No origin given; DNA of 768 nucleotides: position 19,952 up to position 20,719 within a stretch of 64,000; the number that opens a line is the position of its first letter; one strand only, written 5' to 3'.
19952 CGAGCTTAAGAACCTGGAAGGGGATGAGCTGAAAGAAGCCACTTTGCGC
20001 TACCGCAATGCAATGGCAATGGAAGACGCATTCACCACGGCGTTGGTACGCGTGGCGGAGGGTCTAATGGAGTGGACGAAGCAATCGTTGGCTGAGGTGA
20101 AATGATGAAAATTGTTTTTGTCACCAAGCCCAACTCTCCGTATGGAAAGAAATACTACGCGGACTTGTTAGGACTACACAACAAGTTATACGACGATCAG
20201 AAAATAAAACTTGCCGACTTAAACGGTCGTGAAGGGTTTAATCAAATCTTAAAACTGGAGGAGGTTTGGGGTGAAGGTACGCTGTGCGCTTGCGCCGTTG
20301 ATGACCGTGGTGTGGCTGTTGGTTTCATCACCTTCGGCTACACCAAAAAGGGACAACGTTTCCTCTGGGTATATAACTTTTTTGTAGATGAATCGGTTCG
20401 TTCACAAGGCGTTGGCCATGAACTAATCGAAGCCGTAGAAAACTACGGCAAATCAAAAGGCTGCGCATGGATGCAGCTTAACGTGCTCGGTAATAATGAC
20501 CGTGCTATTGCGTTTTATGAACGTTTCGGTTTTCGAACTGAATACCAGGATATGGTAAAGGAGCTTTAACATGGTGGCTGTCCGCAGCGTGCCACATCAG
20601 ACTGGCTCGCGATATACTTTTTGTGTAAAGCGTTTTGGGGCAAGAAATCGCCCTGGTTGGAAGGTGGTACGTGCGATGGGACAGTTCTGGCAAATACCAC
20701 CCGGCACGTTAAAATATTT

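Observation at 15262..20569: Two GNAT acetyltransferases, each translationally coupled to an upstream partner gene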

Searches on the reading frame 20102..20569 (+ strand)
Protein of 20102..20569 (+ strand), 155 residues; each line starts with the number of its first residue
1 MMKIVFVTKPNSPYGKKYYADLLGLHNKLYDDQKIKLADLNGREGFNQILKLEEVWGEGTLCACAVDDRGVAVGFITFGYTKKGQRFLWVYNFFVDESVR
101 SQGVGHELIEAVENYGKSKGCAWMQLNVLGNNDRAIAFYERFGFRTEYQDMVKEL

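Call 4: search_protein_families(library=pfam, proteins=[window:20102-20569:+], max_evalue=0.1)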
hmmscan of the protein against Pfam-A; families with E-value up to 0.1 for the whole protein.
window:20102-20569:+ (155 aa): 9 families
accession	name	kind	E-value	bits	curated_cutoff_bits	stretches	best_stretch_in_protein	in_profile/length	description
PF00583.31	Acetyltransf_1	-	9.5e-18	65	20.7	1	56-144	27-116/116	Acetyltransferase (GNAT) family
PF13508.13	Acetyltransf_7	-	1.1e-14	55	27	1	64-145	7-83/84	Acetyltransferase (GNAT) domain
PF13673.13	Acetyltransf_10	-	3.4e-11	43.7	23.6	1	53-147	23-110/128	Acetyltransferase (GNAT) domain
PF13420.13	Acetyltransf_4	-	2.3e-07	31.4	24.3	1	66-146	54-136/155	Acetyltransferase (GNAT) domain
PF13302.13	Acetyltransf_3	-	0.00011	23.4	25.4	1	62-145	54-138/138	Acetyltransferase (GNAT) domain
PF24553.2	Rv0428c_C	-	0.00039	20.6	27.2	1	58-148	132-219/224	Probable histone acetyltransferase Rv0428c C-terminal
PF14542.12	Acetyltransf_CG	-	0.0005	20.6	30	1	67-120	7-57/80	GCN5-related N-acetyl-transferase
PF08445.16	FR47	-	0.00066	20.1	22.1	1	93-147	27-80/86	FR47-like protein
PF21926.2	FeeM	-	0.062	13.5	27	1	82-146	75-138/158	N-acyl amino acid synthase FeeM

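Call 29: search_solved_structures(query=window:20105-20569:+, max_evalue=0.01, show_alignments=2)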
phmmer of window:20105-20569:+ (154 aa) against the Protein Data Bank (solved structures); distinct sequences matched with E-value up to 0.01: 42.
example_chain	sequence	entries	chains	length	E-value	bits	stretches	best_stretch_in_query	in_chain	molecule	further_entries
4e0a_A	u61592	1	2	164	4.6e-08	36.1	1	82-150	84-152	BH1408 protein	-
4pv6_C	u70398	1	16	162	6.8e-07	32.3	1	48-143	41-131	N-terminal acetyltransferase complex subunit [ARD1]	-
4f6a_A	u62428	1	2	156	7.4e-07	32.2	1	82-150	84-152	BH1408 protein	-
2bei_A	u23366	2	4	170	2.2e-06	30.6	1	41-144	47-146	Diamine acetyltransferase 2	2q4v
2g3a_A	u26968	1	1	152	3.4e-06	30.1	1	66-144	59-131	acetyltransferase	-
2pdo_A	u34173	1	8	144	1.5e-05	28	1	66-144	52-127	Acetyltransferase ypeA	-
4qus_A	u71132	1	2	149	1.9e-05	27.6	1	66-144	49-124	Acetyltransferase YpeA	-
4qvt_A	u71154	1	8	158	2.2e-05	27.4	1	66-144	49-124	Acetyltransferase YpeA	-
4mbu_A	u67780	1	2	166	2.3e-05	27.3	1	66-144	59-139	Similar to N-acetyltransferase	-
1y9w_A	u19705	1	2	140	2.6e-05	27.2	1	89-146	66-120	Acetyltransferase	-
3fb3_A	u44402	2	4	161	2.7e-05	27.1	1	76-150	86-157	N-acetyltransferase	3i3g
2ae6_A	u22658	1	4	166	6.1e-05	26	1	85-146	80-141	acetyltransferase, GNAT family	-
4ua3_A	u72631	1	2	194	0.00011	25.1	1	44-144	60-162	Uncharacterized N-acetyltransferase C825.04c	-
8iym_A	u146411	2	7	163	0.00015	24.7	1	89-153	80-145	N-acetyltransferase domain-containing protein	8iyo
5isv_A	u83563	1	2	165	0.00022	24.2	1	88-144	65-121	Ribosomal-protein-alanine acetyltransferase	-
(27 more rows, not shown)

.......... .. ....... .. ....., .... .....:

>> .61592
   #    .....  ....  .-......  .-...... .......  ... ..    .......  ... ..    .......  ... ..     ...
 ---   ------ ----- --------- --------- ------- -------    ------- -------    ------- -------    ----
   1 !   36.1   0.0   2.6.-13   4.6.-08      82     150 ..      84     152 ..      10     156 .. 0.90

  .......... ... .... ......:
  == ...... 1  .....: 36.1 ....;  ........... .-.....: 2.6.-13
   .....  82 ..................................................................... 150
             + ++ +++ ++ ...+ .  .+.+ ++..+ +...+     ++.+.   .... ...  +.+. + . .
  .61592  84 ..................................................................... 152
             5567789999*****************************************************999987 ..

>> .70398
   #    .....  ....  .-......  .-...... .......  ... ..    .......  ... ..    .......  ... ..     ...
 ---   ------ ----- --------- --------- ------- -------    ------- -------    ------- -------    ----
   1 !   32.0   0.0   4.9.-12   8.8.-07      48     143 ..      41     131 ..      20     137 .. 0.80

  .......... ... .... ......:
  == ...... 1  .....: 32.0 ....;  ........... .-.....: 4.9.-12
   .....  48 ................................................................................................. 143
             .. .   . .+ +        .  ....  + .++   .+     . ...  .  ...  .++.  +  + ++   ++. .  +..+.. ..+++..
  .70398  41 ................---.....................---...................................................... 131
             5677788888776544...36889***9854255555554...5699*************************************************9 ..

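Call 34: search_dna_similar(query=window:20105-20566:+, collection=phages, mode=protein, max_rows=60, max_evalue=0.001, rows=spread)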
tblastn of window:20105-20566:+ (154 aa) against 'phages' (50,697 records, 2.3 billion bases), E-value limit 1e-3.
Records with a match: 78; places in all: 86; records where one place covers at least 80% of the query: 63.
Best place of each record, by identity: >=99% 21; 95-99% 2; 90-95% 3; 80-90% 7; 60-80% 9; <60% 36.
By first word of the organism name: Salmonella 33; Erwinia 27; Serratia 9; Bacteriophage 4; Escherichia 2; Proteus 1; Enterobacteria 1; Pectobacterium 1.
By host as written in the record: - 28; Erwinia amylovora ATCC 29780 14; Erwinia amylovora 12; Salmonella enterica 4; Serratia marcescens 3; Salmonella sp. 2; Escherichia coli 2; Serratia marcescens D1 2; and 9 more.
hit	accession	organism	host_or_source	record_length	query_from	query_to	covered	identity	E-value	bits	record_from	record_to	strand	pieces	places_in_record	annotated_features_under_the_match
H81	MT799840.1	Salmonella phage JN03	Salmonella sp.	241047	1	154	100%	99.4%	3e-99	317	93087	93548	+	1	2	putative GNAT family acetyltransferase (x2)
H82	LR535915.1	Salmonella phage SPFM16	-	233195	1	154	100%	99.4%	4e-99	317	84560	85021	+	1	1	N-acetyltransferase GCN5 | hypothetical protein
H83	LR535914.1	Salmonella phage SPFM17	-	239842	1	154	100%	99.4%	4e-99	317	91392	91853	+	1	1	N-acetyltransferase GCN5 | hypothetical protein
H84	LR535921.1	Salmonella phage SPFM2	-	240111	1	154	100%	99.4%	4e-99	317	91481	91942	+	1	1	Acetyltransferase | hypothetical protein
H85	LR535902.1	Salmonella phage SPFM4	-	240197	1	154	100%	99.4%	4e-99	317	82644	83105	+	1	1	N-acetyltransferase GCN5 | hypothetical protein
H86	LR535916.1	Salmonella phage SPFM19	-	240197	1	154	100%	99.4%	4e-99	317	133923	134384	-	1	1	N-acetyltransferase GCN5 | hypothetical protein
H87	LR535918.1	Salmonella phage SPFM22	-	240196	1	154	100%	99.4%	4e-99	317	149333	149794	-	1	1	N-acetyltransferase GCN5 | hypothetical protein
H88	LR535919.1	Salmonella phage SPFM21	-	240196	1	154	100%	99.4%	4e-99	317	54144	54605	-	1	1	N-acetyltransferase GCN5 | hypothetical protein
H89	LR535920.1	Salmonella phage SPFM3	-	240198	1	154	100%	99.4%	4e-99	317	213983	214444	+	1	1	N-acetyltransferase GCN5 | hypothetical protein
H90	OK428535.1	Escherichia phage vB_EcoM_Lh1B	Escherichia coli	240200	1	154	100%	99.4%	4e-99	317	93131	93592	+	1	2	acetyltransferase (GNAT) family protein (x2)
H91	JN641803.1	Salmonella phage SPN3US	-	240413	1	154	100%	99.4%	4e-99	317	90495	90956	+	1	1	putative GNAT family acetyltransferase | hypothetical protein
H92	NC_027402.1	Salmonella phage SPN3US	-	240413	1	154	100%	99.4%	4e-99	317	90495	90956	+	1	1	acetyltransferase | internal head protein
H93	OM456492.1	Salmonella phage SaP7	Salmonella sp.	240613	1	154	100%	99.4%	4e-99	317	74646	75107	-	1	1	N-acetyltransferase | hypothetical protein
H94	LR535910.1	Salmonella phage SPFM13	-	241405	1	154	100%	99.4%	4e-99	317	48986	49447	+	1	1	N-acetyltransferase GCN5 | hypothetical protein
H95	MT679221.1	Proteus phage 7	Proteus mirabilis 3b10_21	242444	1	154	100%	99.4%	4e-99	317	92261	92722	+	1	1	GNAT family acetyltransferase | hypothetical protein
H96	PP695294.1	Salmonella phage 1252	Salmonella enterica subsp. enterica ...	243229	1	154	100%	99.4%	4e-99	317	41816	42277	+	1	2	hypothetical protein (x2)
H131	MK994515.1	Serratia phage Moabite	Serratia marcescens D1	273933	1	143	93%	29.8%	4e-8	57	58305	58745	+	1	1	GNAT domain-containing protein | hypothetical protein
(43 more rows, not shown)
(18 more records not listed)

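Call 57: search_protein_families(library=phrogs, proteins=[window:20105-20569:+], max_evalue=0.001)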
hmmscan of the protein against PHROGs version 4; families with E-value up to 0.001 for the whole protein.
window:20105-20569:+ (154 aa): 3 families
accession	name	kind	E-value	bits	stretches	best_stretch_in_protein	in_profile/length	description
phrog_3810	-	other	1.6e-58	198.1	1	1-154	1-153/155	acetyltransferase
phrog_1249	-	other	2.5e-20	73.9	1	59-148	58-151/180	acetyltransferase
phrog_21214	-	other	0.00028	22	1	86-149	74-128/129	acetyltransferase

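Call 58: search_protein_families(library=ncbifam, proteins=[window:20105-20569:+], max_evalue=0.01)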
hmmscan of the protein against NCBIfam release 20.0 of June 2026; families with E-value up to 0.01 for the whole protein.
window:20105-20569:+ (154 aa): 26 families (the best 25 are shown)
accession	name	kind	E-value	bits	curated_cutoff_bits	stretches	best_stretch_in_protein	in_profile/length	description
NF002959.0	PRK03624.1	equivalog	8.2e-12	45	124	1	70-146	59-132/147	GNAT family acetyltransferase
TIGR01575.1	rimI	equivalog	4.7e-11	43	86.4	1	65-145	37-114/132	ribosomal protein S18-alanine N-acetyltransferase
NF049894.1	CG3035_N_ac_Glu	equivalog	2.6e-09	36.7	280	1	55-147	201-293/300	N-acetylglutamate synthase, CG3035 family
TIGR03103.1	trio_acet_GNAT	equivalog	3.6e-08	32.4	569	1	77-145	149-214/547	N-acetylglutaminylglutamine synthetase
NF043067.1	AAC_6p_group_E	equivalog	4.9e-08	32.9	140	1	86-144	70-128/140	aminoglycoside 6'-N-acetyltransferase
NF033083.0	AAC_3_I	equivalog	6.5e-07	29.6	200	1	59-146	48-137/145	AAC(3)-I family aminoglycoside N-acetyltransferase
TIGR03585.1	PseH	equivalog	1.1e-06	28.8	93.1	1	69-146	60-136/156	UDP-4-amino-4,6-dideoxy-N-acetyl-beta-L-altrosamine N-acetyltransferase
NF007807.0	PRK10514.1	equivalog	1.1e-06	28.6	134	1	63-145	54-124/147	acetyltransferase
NF041716.1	HxA_phane_GNAT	equivalog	2e-05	24.5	250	1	66-146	59-143/152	cyclophane-containing RiPP N-acetyltransferase HaaN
NF007853.0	PRK10562.1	equivalog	3.2e-05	24.2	125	1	89-147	71-124/146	N-acetyltransferase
NF053587.1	SpmdActasePaiA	equivalog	3.5e-05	23.6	250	1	84-144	88-148/172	spermidine/spermine N(1)-acetyltransferase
NF040503.1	resist_ArsN1a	equivalog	4.6e-05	23.2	170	1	91-144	81-134/159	arsinothricin resistance N-acetyltransferase ArsN1 family A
NF000140.3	AAC_6p_Salmo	exception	4.7e-05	23.7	270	1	69-143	52-132/145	cryptic aminoglycoside N-acetyltransferase AAC(6')-Iy/Iaa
NF000487.1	stat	exception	8.9e-05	22.1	420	1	63-144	82-162/189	streptothricin N-acetyltransferase STAT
NF007025.1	PRK09491.1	equivalog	0.00032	20.7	173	1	89-144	65-120/145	ribosomal protein S18-alanine N-acetyltransferase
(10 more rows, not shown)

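Call 59: search_protein_families(library=padloc, proteins=[window:20105-20569:+], max_evalue=0.01)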
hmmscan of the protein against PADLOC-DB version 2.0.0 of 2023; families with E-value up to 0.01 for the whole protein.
window:20105-20569:+ (154 aa): 1 family
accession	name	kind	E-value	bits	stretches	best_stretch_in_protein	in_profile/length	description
PDLC04421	PDC-M11A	-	0.0059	13.3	1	82-147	222-287/486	-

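Call 67: get_annotated_region(hit=H131, flank=4000)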
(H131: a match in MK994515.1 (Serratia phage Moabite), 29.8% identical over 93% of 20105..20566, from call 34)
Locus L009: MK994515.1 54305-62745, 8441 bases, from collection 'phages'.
description: Serratia phage Moabite, complete genome.
organism: Serratia phage Moabite (NCBI taxid 2587814)
taxonomy: Viruses; Duplodnaviria; Heunggongvirae; Uroviricota; Caudoviricetes; Moabitevirus; Moabitevirus moabite
host: Serratia marcescens D1; source: mixed swine farm samples; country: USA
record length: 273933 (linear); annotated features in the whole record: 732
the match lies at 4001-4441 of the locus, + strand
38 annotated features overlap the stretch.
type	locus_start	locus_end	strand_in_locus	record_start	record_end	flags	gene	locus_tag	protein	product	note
CDS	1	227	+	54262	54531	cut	-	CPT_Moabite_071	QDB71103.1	hypothetical protein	-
regulatory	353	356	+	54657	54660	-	-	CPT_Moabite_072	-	ribosome_binding_site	CPT_Moabite_072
CDS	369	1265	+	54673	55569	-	-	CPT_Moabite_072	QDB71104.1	hypothetical protein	-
regulatory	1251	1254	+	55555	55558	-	-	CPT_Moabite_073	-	ribosome_binding_site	CPT_Moabite_073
CDS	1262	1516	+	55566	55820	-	-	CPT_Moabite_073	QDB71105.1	hypothetical protein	-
regulatory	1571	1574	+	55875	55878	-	-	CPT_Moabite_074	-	ribosome_binding_site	CPT_Moabite_074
CDS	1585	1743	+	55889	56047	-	-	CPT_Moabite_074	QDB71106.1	hypothetical protein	-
regulatory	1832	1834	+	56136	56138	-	-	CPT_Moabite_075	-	ribosome_binding_site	CPT_Moabite_075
CDS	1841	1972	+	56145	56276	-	-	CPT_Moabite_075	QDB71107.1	hypothetical protein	-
tRNA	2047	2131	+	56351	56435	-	-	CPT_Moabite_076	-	tRNA-Tyr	-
tRNA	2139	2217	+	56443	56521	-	-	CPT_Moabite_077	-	tRNA-Ser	-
regulatory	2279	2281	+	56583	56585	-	-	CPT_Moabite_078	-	ribosome_binding_site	CPT_Moabite_078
CDS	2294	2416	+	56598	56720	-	-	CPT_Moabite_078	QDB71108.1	hypothetical protein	-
regulatory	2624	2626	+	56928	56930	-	-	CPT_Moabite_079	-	ribosome_binding_site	CPT_Moabite_079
CDS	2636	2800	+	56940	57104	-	-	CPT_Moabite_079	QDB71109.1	hypothetical protein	-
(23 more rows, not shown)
